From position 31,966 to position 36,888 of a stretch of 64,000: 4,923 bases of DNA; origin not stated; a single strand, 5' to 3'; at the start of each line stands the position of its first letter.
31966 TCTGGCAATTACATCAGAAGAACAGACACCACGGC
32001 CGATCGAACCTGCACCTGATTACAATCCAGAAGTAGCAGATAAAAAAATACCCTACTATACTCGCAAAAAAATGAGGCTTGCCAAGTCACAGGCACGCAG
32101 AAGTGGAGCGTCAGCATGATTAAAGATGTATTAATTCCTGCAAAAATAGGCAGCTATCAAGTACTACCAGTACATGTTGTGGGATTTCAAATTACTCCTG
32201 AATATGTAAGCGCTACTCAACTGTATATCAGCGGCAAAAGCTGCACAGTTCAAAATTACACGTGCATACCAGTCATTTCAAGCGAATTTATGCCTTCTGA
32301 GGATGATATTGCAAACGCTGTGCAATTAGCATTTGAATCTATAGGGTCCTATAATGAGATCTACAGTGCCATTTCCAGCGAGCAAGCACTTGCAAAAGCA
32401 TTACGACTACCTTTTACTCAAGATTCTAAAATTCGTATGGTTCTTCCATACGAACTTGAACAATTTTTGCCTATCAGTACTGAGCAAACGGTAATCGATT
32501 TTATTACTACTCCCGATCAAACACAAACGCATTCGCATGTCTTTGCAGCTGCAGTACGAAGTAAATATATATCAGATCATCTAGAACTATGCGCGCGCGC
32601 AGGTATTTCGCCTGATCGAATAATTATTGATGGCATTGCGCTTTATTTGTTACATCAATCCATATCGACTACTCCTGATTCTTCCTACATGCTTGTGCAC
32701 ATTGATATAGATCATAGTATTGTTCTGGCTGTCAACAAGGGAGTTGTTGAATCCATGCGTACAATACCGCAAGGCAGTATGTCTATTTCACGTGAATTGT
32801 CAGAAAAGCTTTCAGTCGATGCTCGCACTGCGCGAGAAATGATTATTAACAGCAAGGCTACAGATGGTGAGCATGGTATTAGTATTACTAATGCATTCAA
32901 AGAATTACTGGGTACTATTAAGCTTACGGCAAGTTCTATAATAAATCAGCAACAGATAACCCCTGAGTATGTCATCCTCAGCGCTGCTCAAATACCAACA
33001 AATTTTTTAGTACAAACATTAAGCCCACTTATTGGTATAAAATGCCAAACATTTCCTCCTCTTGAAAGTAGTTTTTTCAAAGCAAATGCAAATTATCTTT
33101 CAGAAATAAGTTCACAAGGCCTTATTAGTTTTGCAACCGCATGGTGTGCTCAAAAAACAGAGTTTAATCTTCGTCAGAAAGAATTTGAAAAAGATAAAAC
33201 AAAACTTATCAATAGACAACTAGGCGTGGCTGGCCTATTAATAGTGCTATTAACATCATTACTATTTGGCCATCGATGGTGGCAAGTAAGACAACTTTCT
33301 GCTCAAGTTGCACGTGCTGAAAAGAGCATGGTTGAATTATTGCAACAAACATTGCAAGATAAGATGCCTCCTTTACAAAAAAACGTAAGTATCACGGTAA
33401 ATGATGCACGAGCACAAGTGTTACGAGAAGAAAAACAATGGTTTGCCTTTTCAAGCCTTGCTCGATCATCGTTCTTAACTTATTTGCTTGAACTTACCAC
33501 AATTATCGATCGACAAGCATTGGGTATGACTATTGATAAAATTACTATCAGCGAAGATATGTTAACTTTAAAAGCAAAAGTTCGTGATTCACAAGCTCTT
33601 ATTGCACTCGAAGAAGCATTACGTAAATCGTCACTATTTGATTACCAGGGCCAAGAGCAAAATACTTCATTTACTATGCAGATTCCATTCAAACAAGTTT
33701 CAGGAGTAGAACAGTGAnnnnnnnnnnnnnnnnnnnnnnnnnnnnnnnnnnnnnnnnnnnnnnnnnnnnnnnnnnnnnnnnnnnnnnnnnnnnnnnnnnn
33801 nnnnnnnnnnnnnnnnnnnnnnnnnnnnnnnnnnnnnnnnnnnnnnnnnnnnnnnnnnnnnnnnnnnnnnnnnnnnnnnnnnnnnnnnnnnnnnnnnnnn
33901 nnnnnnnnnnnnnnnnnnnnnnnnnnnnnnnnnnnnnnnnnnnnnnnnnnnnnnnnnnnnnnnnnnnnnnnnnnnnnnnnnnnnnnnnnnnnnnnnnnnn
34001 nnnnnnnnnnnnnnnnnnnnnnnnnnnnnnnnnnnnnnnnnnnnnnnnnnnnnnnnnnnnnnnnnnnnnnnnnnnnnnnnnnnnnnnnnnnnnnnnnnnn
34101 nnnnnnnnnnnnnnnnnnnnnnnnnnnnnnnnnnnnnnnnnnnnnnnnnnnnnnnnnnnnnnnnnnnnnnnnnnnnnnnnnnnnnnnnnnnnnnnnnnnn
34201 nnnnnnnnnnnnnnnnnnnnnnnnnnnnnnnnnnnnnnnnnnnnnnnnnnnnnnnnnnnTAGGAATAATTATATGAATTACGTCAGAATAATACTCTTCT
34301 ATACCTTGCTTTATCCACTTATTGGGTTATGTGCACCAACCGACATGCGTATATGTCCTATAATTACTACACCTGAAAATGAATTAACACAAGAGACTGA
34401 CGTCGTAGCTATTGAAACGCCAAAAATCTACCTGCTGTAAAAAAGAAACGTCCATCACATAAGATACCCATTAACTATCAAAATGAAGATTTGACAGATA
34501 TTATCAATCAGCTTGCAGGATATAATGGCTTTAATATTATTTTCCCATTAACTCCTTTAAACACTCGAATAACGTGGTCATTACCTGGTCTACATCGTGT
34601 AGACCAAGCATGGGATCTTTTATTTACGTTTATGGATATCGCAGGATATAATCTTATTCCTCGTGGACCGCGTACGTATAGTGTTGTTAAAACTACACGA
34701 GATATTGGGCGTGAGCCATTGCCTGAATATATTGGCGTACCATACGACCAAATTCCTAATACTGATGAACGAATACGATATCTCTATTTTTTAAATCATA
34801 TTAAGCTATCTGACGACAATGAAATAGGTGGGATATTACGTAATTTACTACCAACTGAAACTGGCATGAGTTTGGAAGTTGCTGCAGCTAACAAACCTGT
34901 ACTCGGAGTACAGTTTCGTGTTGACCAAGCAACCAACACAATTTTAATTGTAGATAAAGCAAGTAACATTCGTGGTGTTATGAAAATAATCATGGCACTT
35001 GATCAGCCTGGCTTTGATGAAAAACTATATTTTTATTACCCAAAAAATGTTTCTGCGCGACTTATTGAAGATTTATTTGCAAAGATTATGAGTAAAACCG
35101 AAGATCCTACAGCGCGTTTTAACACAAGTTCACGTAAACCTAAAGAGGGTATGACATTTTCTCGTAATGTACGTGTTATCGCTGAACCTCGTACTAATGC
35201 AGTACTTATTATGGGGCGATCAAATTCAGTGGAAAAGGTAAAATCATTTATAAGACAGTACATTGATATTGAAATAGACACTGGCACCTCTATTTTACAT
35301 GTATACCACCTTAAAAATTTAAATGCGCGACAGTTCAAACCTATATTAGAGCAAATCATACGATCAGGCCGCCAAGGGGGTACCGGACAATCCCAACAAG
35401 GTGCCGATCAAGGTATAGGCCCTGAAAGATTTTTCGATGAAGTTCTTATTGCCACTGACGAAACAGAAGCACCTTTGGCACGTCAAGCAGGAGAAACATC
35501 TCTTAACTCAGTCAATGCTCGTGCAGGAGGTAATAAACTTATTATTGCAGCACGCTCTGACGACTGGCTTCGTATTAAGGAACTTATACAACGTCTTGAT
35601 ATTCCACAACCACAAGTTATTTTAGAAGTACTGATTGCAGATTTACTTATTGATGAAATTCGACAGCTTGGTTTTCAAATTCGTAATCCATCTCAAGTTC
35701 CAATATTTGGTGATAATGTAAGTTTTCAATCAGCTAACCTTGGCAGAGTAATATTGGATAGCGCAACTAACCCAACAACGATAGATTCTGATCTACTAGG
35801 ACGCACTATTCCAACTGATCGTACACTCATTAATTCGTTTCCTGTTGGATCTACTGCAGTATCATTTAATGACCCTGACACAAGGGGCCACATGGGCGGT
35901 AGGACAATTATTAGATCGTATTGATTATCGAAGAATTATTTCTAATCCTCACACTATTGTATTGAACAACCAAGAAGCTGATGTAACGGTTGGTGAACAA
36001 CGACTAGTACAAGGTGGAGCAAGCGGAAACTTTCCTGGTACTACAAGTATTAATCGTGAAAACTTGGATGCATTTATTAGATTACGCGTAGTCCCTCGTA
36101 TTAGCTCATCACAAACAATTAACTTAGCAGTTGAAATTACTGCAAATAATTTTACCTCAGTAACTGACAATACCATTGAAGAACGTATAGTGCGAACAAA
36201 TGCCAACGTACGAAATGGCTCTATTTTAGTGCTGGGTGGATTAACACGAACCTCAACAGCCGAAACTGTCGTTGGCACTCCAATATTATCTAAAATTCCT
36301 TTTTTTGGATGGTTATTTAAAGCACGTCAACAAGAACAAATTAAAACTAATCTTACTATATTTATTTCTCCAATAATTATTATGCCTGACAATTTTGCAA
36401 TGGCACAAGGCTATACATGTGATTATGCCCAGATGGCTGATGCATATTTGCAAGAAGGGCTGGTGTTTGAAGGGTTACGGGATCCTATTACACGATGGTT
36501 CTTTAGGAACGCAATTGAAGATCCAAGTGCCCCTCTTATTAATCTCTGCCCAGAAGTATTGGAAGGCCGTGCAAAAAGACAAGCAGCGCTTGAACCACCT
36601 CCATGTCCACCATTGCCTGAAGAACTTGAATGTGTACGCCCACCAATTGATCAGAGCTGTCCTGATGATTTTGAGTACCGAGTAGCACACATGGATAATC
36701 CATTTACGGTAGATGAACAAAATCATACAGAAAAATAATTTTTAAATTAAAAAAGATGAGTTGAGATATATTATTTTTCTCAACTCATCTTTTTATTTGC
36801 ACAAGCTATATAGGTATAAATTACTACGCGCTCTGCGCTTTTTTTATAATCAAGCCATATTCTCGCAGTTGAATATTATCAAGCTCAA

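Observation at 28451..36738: Compact five-gene secretin module with two tandem secretins and no ATPase, platform or pseudopilin genes in cis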

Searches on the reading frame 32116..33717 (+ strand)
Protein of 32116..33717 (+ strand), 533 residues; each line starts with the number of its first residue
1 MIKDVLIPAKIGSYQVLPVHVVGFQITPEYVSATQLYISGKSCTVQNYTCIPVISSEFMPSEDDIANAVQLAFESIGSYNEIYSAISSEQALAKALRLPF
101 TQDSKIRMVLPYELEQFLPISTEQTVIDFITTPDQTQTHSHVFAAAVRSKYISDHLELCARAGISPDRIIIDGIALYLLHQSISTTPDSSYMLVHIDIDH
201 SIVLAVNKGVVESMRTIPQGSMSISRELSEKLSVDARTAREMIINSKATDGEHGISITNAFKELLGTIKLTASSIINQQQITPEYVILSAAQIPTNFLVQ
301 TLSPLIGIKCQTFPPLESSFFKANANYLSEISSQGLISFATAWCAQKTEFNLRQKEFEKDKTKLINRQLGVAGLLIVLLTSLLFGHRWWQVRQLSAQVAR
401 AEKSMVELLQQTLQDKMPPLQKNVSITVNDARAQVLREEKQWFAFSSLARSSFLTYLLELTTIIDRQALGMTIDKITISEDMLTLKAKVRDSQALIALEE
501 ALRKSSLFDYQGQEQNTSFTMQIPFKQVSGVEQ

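Call 4: search_protein_families(library=pfam, proteins=[window:32116-33717:+], max_evalue=0.1)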
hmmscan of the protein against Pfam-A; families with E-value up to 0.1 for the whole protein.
window:32116-33717:+ (533 aa): 2 families
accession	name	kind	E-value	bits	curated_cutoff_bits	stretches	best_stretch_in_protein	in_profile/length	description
PF05134.19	T2SSL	-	1.2e-06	28.6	25.5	1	84-193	51-155/231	Type II secretion system (T2SS), protein L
PF11104.14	PilM_2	-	2.7e-05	23.7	27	1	41-178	19-164/340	Type IV pilus assembly protein PilM;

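Call 5: search_protein_families(library=ncbifam, proteins=[window:32116-33717:+], max_evalue=0.1)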
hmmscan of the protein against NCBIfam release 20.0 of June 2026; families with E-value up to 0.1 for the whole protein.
window:32116-33717:+ (533 aa): 5 families
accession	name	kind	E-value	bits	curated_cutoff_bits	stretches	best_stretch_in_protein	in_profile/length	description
TIGR01709.2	typeII_sec_gspL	equivalog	2.3e-13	50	65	2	342-516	215-384/392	type II secretion system protein GspL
TIGR01175.1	pilM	subfamily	1.5e-12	47.2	133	1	21-244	5-243/348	type IV pilus assembly protein PilM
NF045709.1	Amuc_1101_fam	equivalog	3.6e-05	22.8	650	1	70-239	60-227/608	Amuc_1101 family PilM-like pilus complex protein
TIGR00978.1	asd_EA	equivalog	0.007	15.5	301.2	1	369-434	6-71/342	aspartate-semialdehyde dehydrogenase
NF006416.0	PRK08664.1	subfamily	0.014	14.6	232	1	369-448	9-84/350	aspartate-semialdehyde dehydrogenase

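Call 69: find_homologous_proteins(query=window:32116-33717:+, max_evalue=0.00001)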
Query window:32116-33717:+ (533 aa): 36 proteins with E <= 0.00001 among 8000 candidates.
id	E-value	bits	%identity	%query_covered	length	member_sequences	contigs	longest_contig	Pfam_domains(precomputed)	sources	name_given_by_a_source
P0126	0.0e+0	1149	100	100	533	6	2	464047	PF05134.20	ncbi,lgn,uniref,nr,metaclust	ncbi:hypothetical protein J120_00245 [candidate division TM6 bacterium JCVI TM6SC1]|uniref:GspL cyto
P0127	5.0e-98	347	39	99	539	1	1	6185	PF25216.1,PF11104.15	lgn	-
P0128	7.3e-80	287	34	100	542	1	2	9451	PF11104.15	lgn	-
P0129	5.4e-77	278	34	98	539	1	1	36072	PF14450.13,PF11104.15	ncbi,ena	-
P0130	1.4e-75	273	34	98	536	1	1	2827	PF11104.15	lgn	-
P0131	6.5e-72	261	34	98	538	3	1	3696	PF14450.13,PF11104.15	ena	-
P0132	1.3e-70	257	32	98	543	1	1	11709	PF14450.13,PF11104.15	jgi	jgi:type IV pilus assembly protein PilM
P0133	8.1e-69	251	33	98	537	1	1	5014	PF11104.15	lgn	-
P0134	2.5e-67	246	30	98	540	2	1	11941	PF05134.20,PF11104.15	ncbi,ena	-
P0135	2.5e-67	246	31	99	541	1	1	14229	PF11104.15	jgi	jgi:type IV pilus assembly protein PilM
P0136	6.8e-67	244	30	98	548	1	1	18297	PF11104.15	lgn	-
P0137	6.5e-66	241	30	98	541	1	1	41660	PF11104.15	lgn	-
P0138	4.1e-63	232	30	98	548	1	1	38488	PF11104.15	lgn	-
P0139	8.0e-63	231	31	98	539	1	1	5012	PF11104.15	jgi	-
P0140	4.7e-62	228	33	98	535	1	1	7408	PF14450.13,PF11104.15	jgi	jgi:Tfp pilus assembly PilM family ATPase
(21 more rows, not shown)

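Call 79: predict_structure(alignment_id=A5)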
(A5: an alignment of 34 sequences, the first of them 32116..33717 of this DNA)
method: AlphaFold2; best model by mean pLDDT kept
length: 533 residues; sequences in the alignment: 34
mean_pLDDT: 82.4   pTM: 0.68
mean pLDDT of the five models: 82.4, 81.3, 79.2, 78.8, 78.8
residues with pLDDT >= 90: 220; 70-90: 224; 50-70: 66; < 50: 23
segments of 3 or more residues with pLDDT < 50: 1-3, 416-422, 445-450, 529-533
pLDDT, mean of each block of 10 residues (from residue 1): 56 81 92 92 90 83 94 93 95 93 92 93 95 77 96 96 95 94 82 93 94 94 87 83 68 78 91 93 93 83 90 77 74 85 83 89 71 89 91 85 76 53 55 63 48 54 69 80 85 85 80 83 73 34
secondary structure, 60 per line:
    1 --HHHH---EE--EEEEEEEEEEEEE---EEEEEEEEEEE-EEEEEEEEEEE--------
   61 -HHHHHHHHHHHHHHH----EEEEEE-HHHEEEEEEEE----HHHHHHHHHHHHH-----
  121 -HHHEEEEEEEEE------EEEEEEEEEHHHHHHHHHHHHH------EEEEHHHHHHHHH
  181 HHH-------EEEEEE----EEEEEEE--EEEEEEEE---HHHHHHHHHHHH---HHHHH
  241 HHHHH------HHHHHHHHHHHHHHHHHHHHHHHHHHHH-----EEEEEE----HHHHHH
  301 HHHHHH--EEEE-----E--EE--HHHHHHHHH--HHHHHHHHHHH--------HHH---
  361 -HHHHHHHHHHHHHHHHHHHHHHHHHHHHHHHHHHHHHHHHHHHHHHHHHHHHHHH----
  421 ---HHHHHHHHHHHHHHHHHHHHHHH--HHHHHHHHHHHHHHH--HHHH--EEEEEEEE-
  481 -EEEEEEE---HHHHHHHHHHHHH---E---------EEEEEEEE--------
elements in order: H3-6 E14-26 E30-40 E42-52 H62-76 E81-86 E91-98 H103-115 E125-133 E140-148 H149-161 E168-171 H172-183 E191-196 E201-207 E210-217 H221-232 H236-245 H252-279 E285-290 H295-306 E309-312 H325-333 H336-346 H362-416 H424-446 H449-463 H466-469 E472-479 E482-488 H492-504 E518-525

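Call 82: fold_search(model_id=the predicted structure, library=pdb)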
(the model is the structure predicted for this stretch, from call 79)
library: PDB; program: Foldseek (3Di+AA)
matches with E <= 10: 1708; with E <= 0.001: 666
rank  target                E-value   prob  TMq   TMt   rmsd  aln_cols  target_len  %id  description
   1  5eox_B                5.7e-23  1.00  0.47  0.68   5.8       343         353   16  Pseudomonas aeruginosa PilM bound to ADP (released 2016-04-27)
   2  5eou_B                1.1e-22  1.00  0.54  0.79   4.2       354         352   16  Pseudomonas aeruginosa PilM:PilN1-12 bound to ATP (released 2016-04-27)
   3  5eoy_B                2.6e-22  1.00  0.48  0.69   6.0       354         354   16  Pseudomonas aeruginosa SeMet-PilM bound to ADP (released 2016-04-27)
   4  5eq6_A                3.1e-22  1.00  0.48  0.68   6.0       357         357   16  Pseudomonas aeruginosa PilM bound to AMP-PNP (released 2016-04-27)
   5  5eq6_B                3.8e-22  1.00  0.46  0.66   6.1       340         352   16  Pseudomonas aeruginosa PilM bound to AMP-PNP (released 2016-04-27)
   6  5eoy_A                5.4e-22  1.00  0.48  0.68   6.1       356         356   16  Pseudomonas aeruginosa SeMet-PilM bound to ADP (released 2016-04-27)
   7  5eox_A                3.3e-21  1.00  0.47  0.68   5.9       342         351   16  Pseudomonas aeruginosa PilM bound to ADP (released 2016-04-27)
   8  5eou_A                3.3e-21  1.00  0.50  0.76   4.6       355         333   15  Pseudomonas aeruginosa PilM:PilN1-12 bound to ATP (released 2016-04-27)
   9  2ych_A                1.0e-19  1.00  0.53  0.82   3.9       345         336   16  PilM-PilN type IV pilus biogenesis complex (released 2011-05-11)
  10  3jc8_Ma               3.1e-19  1.00  0.52  0.75   4.1       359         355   14  Architectural model of the type IVa pilus machine in a piliated state (released 2016-03-16)
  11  4a2b                  3.4e-16  1.00  0.47  0.63   5.5       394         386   11  Thermotoga maritima FtsA with ATP gamma S (released 2012-04-25)
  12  3wt0_C                3.6e-16  1.00  0.44  0.61   6.6       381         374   11  Crystal Structure Analysis of Cell Division Protein (released 2015-04-29)
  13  1e4f                  6.4e-16  1.00  0.45  0.62   7.0       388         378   12  FtsA (apo form) from Thermotoga maritima (released 2000-10-18)
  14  7q6i_D                8.0e-16  1.00  0.51  0.72   4.6       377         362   11  Vibrio maritimus FtsA 1-396 ATP and FtsN 1-29, bent tetramers in double filament arrangement (released 2022-09-21)
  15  1e4g                  9.4e-16  1.00  0.48  0.66   5.8       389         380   12  FtsA (ATP-bound form) from Thermotoga maritima (released 2000-10-18)
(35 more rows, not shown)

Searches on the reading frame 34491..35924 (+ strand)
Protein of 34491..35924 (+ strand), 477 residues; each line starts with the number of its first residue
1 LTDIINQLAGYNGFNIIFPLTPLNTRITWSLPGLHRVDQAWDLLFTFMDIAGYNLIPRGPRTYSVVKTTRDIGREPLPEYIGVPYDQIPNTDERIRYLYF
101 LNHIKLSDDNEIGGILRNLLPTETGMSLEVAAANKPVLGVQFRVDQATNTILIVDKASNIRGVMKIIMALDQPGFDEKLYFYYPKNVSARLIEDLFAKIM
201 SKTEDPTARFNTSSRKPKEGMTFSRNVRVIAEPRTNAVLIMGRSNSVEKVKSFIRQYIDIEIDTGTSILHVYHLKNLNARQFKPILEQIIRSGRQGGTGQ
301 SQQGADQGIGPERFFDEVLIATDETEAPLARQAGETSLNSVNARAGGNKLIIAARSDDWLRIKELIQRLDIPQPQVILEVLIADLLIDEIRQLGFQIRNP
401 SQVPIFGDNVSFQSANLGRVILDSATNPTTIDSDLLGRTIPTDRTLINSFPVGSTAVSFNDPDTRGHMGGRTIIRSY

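Call 4: search_protein_families(library=pfam, proteins=[window:34491-35924:+], max_evalue=0.1)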
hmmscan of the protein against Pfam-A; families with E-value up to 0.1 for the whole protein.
window:34491-35924:+ (477 aa): 1 family
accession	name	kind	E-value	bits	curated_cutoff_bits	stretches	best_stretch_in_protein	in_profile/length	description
PF03958.22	Secretin_N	-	5.7e-23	81.4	28.2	3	270-375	2-69/69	Bacterial type II/III secretion system short domain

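Call 5: search_protein_families(library=ncbifam, proteins=[window:34491-35924:+], max_evalue=0.1)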
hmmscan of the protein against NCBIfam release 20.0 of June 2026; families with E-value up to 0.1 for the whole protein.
window:34491-35924:+ (477 aa): 5 families
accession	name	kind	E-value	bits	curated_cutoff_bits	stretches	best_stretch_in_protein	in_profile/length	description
TIGR02517.1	type_II_gspD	equivalog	4.8e-36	124.4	351.35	1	141-412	125-370/600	type II secretion system secretin GspD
TIGR02516.1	type_III_yscC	equivalog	8.5e-13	47.7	238.45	2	332-400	192-260/463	type III secretion system outer membrane ring subunit SctC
TIGR02515.1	IV_pilus_PilQ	subfamily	6.5e-10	38.6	284.35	1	340-397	136-193/428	type IV pilus secretin PilQ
NF011873.0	PRK15346.1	equivalog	2.5e-06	26.5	524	1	336-415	233-310/499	EscC/YscC/HrcC family type III secretion system outer membrane ring protein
NF010083.0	PRK13568.1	equivalog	6.2e-06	25.2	554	0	213-256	138-181/419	DNA uptake porin HofQ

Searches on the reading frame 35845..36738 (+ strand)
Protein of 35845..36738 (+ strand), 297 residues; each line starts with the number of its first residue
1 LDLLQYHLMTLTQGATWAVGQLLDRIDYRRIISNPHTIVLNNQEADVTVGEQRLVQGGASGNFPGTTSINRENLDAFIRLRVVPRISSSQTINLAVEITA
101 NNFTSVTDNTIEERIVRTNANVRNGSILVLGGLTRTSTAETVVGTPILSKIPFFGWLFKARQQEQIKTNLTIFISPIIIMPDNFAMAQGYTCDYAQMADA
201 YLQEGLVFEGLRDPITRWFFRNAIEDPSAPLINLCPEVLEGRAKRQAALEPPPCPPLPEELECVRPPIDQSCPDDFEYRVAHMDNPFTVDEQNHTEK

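Call 4: search_protein_families(library=pfam, proteins=[window:35845-36738:+], max_evalue=0.1)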
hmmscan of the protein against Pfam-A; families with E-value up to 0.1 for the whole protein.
window:35845-36738:+ (297 aa): 1 family
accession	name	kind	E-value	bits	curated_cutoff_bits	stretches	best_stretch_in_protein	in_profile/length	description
PF00263.26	Secretin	-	6.6e-33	114.1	27.5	1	29-179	8-168/169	Bacterial type II and III secretion system protein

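Call 5: search_protein_families(library=ncbifam, proteins=[window:35845-36738:+], max_evalue=0.1)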
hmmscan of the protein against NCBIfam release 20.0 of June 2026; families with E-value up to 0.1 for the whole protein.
window:35845-36738:+ (297 aa): 8 families
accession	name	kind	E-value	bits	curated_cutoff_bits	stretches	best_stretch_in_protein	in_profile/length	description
TIGR02517.1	type_II_gspD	equivalog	2.1e-33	115.7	351.35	1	20-180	421-591/600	type II secretion system secretin GspD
TIGR02515.1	IV_pilus_PilQ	subfamily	2.8e-24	85.9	284.35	1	25-179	270-427/428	type IV pilus secretin PilQ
TIGR02519.1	pilus_MshL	equivalog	1.4e-18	66.9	250.2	1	30-179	121-290/290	pilus (MSHA type) biogenesis protein MshL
TIGR02516.1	type_III_yscC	equivalog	2.4e-16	59.3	238.45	1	23-179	300-461/463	type III secretion system outer membrane ring subunit SctC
NF010083.0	PRK13568.1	equivalog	3.4e-13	49.1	554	1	30-179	266-417/419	DNA uptake porin HofQ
NF042912.1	Amuc_1098_fam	equivalog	7.7e-10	37.4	750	1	101-179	713-796/805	Amuc_1098 family type IV pilus outer membrane protein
NF007851.2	PRK10560.1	exception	1.4e-08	34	598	1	29-179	257-409/412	DNA uptake porin HofQ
NF011873.0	PRK15346.1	equivalog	6.5e-06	25.1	524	1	76-165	383-480/499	EscC/YscC/HrcC family type III secretion system outer membrane ring protein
